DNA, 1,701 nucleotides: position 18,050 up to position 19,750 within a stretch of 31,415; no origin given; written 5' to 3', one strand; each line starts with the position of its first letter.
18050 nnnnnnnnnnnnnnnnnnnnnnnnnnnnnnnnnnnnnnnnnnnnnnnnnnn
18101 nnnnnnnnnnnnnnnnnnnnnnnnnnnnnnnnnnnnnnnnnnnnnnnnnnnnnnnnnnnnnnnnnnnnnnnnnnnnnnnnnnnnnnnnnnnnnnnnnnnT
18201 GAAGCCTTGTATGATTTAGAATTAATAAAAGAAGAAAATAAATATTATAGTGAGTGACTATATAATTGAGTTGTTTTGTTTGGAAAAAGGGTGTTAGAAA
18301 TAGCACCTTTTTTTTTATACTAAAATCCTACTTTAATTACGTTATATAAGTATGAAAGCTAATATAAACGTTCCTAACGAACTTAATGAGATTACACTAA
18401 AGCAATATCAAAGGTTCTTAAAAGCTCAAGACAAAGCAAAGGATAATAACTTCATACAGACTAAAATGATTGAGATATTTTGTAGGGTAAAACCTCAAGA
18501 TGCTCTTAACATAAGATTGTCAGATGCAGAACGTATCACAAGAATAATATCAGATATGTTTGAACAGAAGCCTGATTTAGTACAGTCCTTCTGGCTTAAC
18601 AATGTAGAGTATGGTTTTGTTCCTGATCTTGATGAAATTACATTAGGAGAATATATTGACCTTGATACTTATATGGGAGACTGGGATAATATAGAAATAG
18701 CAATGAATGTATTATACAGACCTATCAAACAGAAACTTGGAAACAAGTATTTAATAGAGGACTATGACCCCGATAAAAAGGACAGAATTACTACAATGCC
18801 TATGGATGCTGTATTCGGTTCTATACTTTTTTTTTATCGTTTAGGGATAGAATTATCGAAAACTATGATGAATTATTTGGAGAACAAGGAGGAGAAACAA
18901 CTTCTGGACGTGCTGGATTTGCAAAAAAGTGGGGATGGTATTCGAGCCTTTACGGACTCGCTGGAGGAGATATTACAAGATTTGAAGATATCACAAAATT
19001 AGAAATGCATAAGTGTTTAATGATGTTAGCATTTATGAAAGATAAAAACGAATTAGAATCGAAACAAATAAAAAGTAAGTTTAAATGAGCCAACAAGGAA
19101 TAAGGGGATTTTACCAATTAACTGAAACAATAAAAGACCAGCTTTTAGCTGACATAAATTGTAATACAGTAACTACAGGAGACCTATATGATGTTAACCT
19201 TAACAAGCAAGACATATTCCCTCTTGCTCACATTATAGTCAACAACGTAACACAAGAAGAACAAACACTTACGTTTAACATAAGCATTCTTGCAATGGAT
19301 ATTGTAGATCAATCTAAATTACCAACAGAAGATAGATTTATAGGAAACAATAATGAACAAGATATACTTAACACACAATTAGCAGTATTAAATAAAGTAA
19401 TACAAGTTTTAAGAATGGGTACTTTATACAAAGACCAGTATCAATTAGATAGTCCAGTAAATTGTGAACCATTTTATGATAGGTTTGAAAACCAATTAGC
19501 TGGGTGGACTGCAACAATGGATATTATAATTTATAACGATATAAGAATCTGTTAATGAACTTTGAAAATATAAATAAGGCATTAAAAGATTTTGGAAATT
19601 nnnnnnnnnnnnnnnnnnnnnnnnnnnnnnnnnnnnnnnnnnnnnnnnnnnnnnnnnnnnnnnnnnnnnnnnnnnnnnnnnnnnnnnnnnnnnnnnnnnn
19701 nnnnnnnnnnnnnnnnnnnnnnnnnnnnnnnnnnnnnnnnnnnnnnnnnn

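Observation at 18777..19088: T9 slippery run and a 104-codon open -1 frame ending in an ATGA overlap: programmed -1 frameshift, transcriptional slippage or a homopolymer error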

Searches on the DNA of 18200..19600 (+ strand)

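Call 6: search_dna_similar(query=window:18200-19600:+, collection=phages, mode=distant, max_rows=30)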
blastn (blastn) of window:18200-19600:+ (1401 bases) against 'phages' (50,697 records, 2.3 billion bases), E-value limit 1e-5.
No match.
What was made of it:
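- Tried and rejected: DNA-level search of the phage collection with 18200-19600: no match (call 6).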
